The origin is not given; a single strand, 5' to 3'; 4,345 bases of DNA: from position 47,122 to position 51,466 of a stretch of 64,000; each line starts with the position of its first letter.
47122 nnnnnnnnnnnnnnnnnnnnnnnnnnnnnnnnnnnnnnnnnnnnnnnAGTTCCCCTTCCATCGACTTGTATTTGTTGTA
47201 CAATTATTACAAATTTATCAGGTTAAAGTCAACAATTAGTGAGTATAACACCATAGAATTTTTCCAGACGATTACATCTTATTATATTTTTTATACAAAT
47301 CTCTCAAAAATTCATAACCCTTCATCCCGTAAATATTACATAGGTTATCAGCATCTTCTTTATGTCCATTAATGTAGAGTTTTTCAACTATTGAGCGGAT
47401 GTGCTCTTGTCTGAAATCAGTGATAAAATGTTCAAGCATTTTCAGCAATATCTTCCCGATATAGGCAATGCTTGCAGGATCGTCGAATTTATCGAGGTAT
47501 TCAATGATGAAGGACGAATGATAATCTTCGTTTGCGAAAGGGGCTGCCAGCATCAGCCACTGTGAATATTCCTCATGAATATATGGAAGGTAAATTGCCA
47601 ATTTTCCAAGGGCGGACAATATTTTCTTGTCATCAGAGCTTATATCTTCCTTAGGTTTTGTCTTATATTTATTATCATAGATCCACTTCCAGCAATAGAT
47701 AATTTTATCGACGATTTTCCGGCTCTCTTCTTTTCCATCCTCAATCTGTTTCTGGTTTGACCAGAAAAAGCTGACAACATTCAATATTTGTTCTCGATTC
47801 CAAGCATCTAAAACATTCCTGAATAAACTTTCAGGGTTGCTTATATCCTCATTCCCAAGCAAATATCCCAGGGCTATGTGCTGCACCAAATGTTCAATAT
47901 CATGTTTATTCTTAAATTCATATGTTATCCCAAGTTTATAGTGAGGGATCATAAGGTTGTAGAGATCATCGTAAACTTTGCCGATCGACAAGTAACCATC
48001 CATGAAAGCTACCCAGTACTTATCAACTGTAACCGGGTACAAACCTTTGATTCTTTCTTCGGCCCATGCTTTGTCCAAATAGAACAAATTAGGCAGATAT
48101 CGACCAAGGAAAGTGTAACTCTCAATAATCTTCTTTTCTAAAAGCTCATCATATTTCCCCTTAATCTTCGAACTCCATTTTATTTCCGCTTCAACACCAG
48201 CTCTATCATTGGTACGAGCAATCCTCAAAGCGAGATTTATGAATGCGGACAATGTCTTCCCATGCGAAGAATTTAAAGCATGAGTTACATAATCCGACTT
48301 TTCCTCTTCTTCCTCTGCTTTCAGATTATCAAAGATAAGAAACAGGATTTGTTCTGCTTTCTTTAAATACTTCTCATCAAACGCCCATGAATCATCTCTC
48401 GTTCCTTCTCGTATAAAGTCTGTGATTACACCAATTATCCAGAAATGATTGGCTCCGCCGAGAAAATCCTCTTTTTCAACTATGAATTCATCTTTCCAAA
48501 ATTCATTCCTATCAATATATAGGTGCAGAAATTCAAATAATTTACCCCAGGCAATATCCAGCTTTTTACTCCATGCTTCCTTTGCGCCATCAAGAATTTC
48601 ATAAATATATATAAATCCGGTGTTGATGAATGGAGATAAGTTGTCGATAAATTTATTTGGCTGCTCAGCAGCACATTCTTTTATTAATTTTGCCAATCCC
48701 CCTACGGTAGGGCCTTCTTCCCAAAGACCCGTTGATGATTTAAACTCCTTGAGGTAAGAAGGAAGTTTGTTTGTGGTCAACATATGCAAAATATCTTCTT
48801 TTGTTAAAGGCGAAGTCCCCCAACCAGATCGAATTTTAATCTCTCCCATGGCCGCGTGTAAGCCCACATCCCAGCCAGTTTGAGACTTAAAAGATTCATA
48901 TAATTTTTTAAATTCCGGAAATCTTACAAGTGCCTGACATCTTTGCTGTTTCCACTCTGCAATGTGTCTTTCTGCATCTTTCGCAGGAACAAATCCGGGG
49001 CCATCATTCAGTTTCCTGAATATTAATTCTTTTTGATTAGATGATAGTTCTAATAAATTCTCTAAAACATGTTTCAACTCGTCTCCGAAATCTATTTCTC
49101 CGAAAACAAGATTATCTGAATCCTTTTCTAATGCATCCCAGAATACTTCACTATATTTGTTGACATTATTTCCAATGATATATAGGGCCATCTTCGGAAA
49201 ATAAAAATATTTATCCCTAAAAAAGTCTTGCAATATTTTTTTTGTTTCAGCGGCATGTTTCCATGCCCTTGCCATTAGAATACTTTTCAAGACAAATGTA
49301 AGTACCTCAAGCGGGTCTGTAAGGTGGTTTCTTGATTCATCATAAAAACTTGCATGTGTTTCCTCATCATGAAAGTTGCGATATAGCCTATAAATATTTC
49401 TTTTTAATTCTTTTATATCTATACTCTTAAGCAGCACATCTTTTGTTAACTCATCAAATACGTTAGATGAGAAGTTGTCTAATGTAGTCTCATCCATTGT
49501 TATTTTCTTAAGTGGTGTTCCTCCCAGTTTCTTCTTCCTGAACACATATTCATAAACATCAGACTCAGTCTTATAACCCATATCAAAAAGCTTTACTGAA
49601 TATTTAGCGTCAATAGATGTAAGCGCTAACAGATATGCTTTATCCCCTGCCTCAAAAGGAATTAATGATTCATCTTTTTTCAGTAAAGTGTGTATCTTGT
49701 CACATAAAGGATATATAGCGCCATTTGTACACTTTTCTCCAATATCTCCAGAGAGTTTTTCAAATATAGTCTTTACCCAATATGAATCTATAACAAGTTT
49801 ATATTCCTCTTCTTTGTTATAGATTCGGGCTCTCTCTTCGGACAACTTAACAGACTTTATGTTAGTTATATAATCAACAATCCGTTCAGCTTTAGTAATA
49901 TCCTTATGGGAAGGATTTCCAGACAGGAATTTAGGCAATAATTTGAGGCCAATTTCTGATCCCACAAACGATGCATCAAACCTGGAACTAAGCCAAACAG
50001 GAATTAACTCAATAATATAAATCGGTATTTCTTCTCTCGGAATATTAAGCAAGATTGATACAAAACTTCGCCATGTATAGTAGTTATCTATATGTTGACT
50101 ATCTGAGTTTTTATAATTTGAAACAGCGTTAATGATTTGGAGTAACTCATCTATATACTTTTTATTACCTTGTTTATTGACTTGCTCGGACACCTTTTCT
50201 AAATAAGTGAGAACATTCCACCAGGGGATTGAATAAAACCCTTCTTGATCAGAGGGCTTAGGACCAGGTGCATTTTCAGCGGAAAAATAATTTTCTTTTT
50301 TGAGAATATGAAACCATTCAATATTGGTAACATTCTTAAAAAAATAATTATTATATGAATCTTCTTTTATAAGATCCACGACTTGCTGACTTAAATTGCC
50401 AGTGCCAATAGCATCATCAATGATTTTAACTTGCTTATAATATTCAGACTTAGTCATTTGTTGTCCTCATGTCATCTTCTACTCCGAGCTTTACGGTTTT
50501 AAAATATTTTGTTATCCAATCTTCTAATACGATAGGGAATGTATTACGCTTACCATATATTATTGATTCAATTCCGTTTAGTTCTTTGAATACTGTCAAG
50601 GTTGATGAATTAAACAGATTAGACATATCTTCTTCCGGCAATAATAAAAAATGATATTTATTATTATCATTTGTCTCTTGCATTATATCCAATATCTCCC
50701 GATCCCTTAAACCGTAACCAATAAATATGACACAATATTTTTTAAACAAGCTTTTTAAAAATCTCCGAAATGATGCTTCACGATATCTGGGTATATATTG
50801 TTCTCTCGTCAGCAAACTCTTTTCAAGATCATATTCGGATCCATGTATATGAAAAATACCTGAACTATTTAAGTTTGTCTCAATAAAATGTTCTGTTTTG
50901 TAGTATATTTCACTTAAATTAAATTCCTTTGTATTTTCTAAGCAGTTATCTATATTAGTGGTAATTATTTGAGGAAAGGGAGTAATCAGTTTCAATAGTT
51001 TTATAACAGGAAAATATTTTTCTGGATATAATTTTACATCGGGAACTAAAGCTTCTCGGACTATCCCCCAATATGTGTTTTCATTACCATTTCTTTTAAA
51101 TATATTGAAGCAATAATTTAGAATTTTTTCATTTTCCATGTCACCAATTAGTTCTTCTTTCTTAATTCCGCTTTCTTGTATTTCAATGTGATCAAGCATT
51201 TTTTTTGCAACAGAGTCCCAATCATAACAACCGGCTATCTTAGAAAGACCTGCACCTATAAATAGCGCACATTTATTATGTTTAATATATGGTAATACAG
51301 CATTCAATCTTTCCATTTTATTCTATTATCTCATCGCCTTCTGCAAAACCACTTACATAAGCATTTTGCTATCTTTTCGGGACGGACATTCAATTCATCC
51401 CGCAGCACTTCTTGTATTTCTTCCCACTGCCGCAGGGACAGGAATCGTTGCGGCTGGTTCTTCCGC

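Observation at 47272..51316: Candidate undescribed two-gene defence system: stand-alone SIR2_2 NADase-like protein coupled to a 1061-aa domain-less helical partner (a split DSR-like architecture)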

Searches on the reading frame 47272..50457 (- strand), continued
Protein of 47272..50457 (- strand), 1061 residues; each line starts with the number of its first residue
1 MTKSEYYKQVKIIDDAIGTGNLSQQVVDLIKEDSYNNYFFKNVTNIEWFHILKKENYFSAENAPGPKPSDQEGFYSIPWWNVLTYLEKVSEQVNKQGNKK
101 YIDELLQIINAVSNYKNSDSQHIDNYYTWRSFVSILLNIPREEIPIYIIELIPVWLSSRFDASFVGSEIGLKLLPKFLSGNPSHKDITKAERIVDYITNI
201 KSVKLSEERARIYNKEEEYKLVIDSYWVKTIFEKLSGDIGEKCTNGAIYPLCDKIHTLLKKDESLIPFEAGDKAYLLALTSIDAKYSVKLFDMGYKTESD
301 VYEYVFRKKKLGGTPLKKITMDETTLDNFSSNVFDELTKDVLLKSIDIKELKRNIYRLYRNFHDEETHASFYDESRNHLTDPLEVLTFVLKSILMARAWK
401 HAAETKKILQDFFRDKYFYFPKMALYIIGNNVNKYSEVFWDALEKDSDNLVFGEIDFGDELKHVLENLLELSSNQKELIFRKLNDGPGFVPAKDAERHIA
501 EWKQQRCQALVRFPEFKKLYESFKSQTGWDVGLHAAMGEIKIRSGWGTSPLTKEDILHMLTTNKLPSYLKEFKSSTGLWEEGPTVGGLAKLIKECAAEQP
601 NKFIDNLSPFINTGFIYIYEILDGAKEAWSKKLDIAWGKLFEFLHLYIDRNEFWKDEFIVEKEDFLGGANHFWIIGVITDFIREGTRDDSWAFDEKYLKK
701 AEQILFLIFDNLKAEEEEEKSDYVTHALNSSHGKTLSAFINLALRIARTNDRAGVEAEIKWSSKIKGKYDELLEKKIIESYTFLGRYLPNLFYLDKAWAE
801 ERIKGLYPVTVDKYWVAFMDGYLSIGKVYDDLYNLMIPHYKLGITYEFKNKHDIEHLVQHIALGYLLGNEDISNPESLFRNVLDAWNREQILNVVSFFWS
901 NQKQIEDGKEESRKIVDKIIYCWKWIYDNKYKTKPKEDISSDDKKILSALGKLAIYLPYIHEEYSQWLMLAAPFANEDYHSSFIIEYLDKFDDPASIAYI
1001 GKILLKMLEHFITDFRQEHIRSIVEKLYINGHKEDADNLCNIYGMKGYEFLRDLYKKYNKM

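Call 103: search_protein_families(library=pfam, proteins=[P0250, P0258, P0282, P0149, P0211, P0223, P0274, L051:1628-2500:+], max_evalue=0.001)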
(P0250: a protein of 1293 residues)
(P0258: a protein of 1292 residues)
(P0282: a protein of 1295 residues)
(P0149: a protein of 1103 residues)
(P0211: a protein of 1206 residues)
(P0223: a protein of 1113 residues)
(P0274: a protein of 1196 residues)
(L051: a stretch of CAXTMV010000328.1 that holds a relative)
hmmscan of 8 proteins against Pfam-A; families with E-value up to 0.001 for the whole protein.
P0250 (1293 aa): 1 family
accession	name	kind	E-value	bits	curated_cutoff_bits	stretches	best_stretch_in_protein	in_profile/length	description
PF16289.11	PIN_12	-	2.8e-19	70.6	32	1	5-169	2-172/172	PIN domain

P0258 (1292 aa): 1 family
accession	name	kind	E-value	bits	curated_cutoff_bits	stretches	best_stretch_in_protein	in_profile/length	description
PF16289.11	PIN_12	-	2.3e-17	64.3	32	1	5-170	2-172/172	PIN domain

P0282 (1295 aa): 1 family
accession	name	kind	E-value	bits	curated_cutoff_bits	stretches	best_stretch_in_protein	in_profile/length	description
PF16289.11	PIN_12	-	7e-15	56.3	32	1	5-205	1-172/172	PIN domain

P0149 (1103 aa): 0 families

P0211 (1206 aa): 0 families

P0223 (1113 aa): 0 families

P0274 (1196 aa): 0 families

L051:1628-2500:+ (291 aa): 1 family
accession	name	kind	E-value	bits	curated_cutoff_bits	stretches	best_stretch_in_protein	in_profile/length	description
PF16289.11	PIN_12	-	2.2e-15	57.9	32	1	26-192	2-172/172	PIN domain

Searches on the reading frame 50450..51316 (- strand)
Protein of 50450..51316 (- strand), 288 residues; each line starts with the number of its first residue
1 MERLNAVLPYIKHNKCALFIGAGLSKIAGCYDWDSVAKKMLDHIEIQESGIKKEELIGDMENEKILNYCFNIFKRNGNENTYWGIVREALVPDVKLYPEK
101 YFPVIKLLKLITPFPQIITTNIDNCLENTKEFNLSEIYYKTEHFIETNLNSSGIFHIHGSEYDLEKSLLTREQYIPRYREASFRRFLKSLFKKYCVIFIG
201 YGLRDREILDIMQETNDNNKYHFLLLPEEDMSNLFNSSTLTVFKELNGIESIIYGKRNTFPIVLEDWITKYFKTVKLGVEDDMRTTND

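Call 3: search_protein_families(library=pfam, proteins=[window:50450-51316:-], max_evalue=0.1)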
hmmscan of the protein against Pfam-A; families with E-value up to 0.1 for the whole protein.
window:50450-51316:- (288 aa): 1 family
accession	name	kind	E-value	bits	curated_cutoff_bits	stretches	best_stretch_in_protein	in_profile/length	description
PF13289.12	SIR2_2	-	1.1e-21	77.9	24.5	1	116-233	2-125/141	SIR2-like domain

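Call 4: search_protein_families(library=padloc, proteins=[window:50450-51316:-], max_evalue=0.1)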
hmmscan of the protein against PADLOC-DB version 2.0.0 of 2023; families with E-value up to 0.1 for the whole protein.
window:50450-51316:- (288 aa): 9 families
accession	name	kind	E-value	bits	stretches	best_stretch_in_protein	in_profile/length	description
PDLC04166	Dsr1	-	1.4e-42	143.6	1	11-228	20-237/1227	-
PDLC00407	ThsA1|ThsA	-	1.6e-14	51.4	1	9-233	15-230/478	STALD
PDLC04968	PDC-S25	-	3.9e-14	50.6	1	114-214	140-240/517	-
PDLC03856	LmuA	-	1.6e-13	48.6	1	13-234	14-237/433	-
PDLC00409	ThsA1|ThsA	-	5.4e-12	43.6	2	117-229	107-227/242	STALD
PDLC04967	PDC-S25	-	3.8e-08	30.8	1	115-214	147-250/528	-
PDLC04167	Dsr1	-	0.0027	13.4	1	104-206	108-215/1248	-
PDLC02183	Dsr1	-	0.0047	12.6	1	114-209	120-224/1275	-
PDLC02419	Aga_SIR2-PNTD1-PNTD2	-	0.005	13.6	0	178-218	188-228/558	Class I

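Call 6: search_protein_families(library=ncbifam, proteins=[window:50450-51316:-], max_evalue=0.01)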
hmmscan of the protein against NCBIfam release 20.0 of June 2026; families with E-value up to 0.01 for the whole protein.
window:50450-51316:- (288 aa): 1 family
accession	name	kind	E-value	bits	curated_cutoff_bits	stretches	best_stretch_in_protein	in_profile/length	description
NF041818.1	Dsr1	equivalog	0.00085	17.1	1400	1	18-206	25-221/1263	anti-phage defense-associated sirtuin Dsr1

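Call 9: search_solved_structures(query=window:50450-51316:-, max_evalue=0.01)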
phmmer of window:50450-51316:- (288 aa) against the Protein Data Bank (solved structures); distinct sequences matched with E-value up to 0.01: 2.
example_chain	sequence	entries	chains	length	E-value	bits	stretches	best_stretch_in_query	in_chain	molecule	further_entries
7uxt_B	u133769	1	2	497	3.3e-06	29.7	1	9-207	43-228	USG protein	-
8wc0_A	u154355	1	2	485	2e-05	27.1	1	12-227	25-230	NAD(+) hydrolase ThsA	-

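Call 10: find_homologous_proteins(query=window:50450-51316:-, max_evalue=0.001)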
Query window:50450-51316:- (288 aa): 32 proteins with E <= 0.001 among 901 candidates.
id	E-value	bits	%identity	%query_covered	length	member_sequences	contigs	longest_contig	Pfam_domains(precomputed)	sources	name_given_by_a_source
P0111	2.4e-192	655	100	100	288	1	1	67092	PF13289.13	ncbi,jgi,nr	ncbi:MAG: hypothetical protein C4526_07135 [Nitrospiraceae bacterium]|nr:MAG: hypothetical protein C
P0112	3.9e-96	340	58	98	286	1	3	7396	PF13289.13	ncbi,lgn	-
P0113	1.2e-92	328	54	98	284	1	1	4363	PF13289.13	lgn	-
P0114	1.1e-91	325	51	96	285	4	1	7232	PF13289.13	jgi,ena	-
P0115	1.7e-90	321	51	96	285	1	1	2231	PF13289.13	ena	-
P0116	1.1e-88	315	50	99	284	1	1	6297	PF13289.13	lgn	-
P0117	1.0e-87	312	48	98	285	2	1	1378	PF13289.13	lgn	-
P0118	1.1e-87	312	49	94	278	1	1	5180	PF13289.13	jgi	jgi:hypothetical protein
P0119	4.4e-86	307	48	96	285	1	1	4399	PF13289.13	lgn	-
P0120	1.8e-85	305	49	98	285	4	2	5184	PF13289.13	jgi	jgi:NAD-dependent SIR2 family protein deacetylase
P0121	3.9e-85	304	47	95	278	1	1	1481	PF13289.13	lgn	-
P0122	9.0e-85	302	48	98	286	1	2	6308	PF13289.13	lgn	-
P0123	3.4e-84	300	51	99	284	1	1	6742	PF13289.13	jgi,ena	-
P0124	4.7e-83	297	50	98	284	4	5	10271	PF13289.13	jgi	jgi:hypothetical protein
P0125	5.1e-83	297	50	98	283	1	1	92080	PF13289.13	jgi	jgi:NAD-dependent SIR2 family protein deacetylase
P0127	3.1e-81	291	49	97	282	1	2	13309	PF13289.13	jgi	-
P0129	3.6e-72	261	46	96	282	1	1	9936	PF13289.13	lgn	-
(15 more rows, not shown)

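Call 91: predict_structure(alignment_id=A5)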
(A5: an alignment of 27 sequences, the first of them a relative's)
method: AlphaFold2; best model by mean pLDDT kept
length: 288 residues; sequences in the alignment: 27
mean_pLDDT: 89.0   pTM: 0.85
mean pLDDT of the five models: 89.0, 88.9, 87.7, 87.4, 87.1
residues with pLDDT >= 90: 196; 70-90: 76; 50-70: 4; < 50: 12
segments of 3 or more residues with pLDDT < 50: 277-288
pLDDT, mean of each block of 10 residues (from residue 1): 95 96 89 90 91 77 91 95 94 94 94 90 87 82 92 92 90 92 96 96 90 94 94 85 95 93 95 62 40
secondary structure, 60 per line:
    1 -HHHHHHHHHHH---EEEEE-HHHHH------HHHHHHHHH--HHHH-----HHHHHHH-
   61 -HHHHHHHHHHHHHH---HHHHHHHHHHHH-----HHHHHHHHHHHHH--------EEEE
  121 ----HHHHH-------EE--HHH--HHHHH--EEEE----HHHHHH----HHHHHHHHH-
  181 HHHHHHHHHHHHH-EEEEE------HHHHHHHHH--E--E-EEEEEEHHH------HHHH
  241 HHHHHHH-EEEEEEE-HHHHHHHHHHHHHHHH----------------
elements in order: H2-12 E16-20 H22-26 H33-41 H44-47 H53-59 H62-75 H79-90 H96-108 E117-120 H125-129 H146-150 E153-156 H161-166 H171-179 H181-193 E195-199 H206-214 E222-227 H237-247 E249-255 H257-272

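Call 93: fold_search(model_id=the predicted structure, library=pdb)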
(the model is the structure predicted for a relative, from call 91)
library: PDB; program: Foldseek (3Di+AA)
matches with E <= 10: 890; with E <= 0.001: 108
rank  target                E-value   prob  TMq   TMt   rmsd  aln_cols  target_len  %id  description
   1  8wc0_A                6.1e-10  1.00  0.61  0.39   6.9       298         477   18  Crystal structure of EcThsA (released 2024-09-18)
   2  8wc0_B                6.4e-10  1.00  0.61  0.39   6.9       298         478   18  Crystal structure of EcThsA (released 2024-09-18)
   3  7uxt_B                6.8e-10  1.00  0.68  0.44   4.3       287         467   20  Crystal structure of ligand-free SeThsA (released 2022-09-07)
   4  9v0g_E                7.6e-10  1.00  0.69  0.71   4.0       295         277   15  Helical structure of KomBC Complex (released 2025-12-17)
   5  8wkn_B                9.4e-10  1.00  0.68  0.22   4.0       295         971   16  Cryo-EM structure of DSR2-DSAD1 (released 2024-05-01)
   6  8w56_B                9.4e-10  1.00  0.69  0.23   4.1       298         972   16  Cryo-EM structure of DSR2-DSAD1 state 1 (released 2024-05-01)
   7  8wy9_D                1.2e-09  1.00  0.66  0.69   4.5       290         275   17  Cryo-EM structure of DSR2 apo (partial) complex (released 2024-04-10)
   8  8k9a_C                1.4e-09  1.00  0.69  0.23   4.2       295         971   17  Cryo-EM structure of DSR2-DSAD1 state 2 (released 2024-05-01)
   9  7uxt_A                1.5e-09  1.00  0.70  0.45   3.9       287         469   19  Crystal structure of ligand-free SeThsA (released 2022-09-07)
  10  8wyc_C                1.5e-09  1.00  0.69  0.73   4.2       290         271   17  Cryo-EM structure of DSR2 (H171A)-tube-NAD+ (partial) complex (released 2024-04-10)
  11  8bto_A                2.3e-09  1.00  0.67  0.43   4.4       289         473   16  Helical structure of BcThsA in complex with 1''-3'gcADPR (released 2024-02-21)
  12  8wy8_D                2.3e-09  1.00  0.65  0.23   4.5       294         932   17  Cryo-EM structure of DSR2 apo complex (released 2024-04-10)
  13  8k9a_D                2.3e-09  1.00  0.64  0.22   5.0       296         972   15  Cryo-EM structure of DSR2-DSAD1 state 2 (released 2024-05-01)
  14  8wkx_E                2.5e-09  1.00  0.68  0.22   4.2       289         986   17  Cryo-EM structure of DSR2 (released 2024-05-22)
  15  8k9a_A                2.6e-09  1.00  0.66  0.22   4.3       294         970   16  Cryo-EM structure of DSR2-DSAD1 state 2 (released 2024-05-01)
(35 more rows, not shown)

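Call 107: find_encoding_contigs(protein=P0127, flank=4500, max_places=1)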
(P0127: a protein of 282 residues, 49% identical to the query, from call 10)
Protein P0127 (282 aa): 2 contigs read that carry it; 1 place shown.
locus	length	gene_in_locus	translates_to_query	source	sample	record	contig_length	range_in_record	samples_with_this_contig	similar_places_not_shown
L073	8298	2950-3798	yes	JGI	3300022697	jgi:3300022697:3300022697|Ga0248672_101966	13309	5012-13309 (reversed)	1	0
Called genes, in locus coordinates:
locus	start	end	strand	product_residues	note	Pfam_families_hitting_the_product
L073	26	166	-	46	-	-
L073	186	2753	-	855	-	PF02861:Clp_N, PF23569:NBD_SMAX1, PF00004:AAA, PF17871:AAA_lid_9, PF00004:AAA, PF07724:AAA_2, PF07728:AAA_5, PF10431:ClpB_D2-small, +6 more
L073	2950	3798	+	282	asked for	PF13289:SIR2_2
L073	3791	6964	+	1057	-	-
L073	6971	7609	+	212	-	PF12686:DUF3800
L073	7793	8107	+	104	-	PF01381:HTH_3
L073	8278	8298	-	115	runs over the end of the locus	PF01934:HepT-like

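Call 108: find_encoding_contigs(protein=P0124, flank=4500, max_places=1)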
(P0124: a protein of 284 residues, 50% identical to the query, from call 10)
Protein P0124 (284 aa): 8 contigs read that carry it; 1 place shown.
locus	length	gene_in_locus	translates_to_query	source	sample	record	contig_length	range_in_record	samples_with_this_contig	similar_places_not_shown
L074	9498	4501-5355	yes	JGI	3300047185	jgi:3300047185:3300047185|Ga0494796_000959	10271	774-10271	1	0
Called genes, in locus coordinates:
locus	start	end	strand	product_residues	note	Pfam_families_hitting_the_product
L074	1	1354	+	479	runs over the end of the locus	PF20695:UbiD_N, PF01977:UbiD, PF20696:UbiD_C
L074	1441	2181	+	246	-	-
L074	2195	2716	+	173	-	-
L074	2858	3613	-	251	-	PF00850:Hist_deacetyl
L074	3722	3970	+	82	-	PF01402:RHH_1 (weak)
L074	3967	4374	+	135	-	PF01850:PIN (weak), PF13470:PIN_3, PF16289:PIN_12 (weak)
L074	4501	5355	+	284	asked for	PF13289:SIR2_2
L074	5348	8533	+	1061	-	-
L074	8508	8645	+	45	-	-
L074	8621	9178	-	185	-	PF00293:NUDIX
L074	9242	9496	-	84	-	?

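Call 109: find_encoding_contigs(protein=P0129, flank=4500, max_places=1)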
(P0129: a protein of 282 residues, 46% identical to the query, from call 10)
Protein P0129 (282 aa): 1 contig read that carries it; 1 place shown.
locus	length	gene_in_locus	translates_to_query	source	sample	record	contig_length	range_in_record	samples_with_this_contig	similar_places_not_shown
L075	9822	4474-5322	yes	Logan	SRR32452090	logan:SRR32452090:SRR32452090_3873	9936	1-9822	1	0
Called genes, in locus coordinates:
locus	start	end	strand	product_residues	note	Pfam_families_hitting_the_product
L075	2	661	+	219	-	?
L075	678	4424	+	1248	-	PF20473:MmeI_Mtase, PF07669:Eco57I, PF22837:M_Eco57I_C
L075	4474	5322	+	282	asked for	PF13289:SIR2_2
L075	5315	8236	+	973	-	-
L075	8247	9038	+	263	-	PF01939:NucS_C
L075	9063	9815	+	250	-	PF01026:TatD_DNase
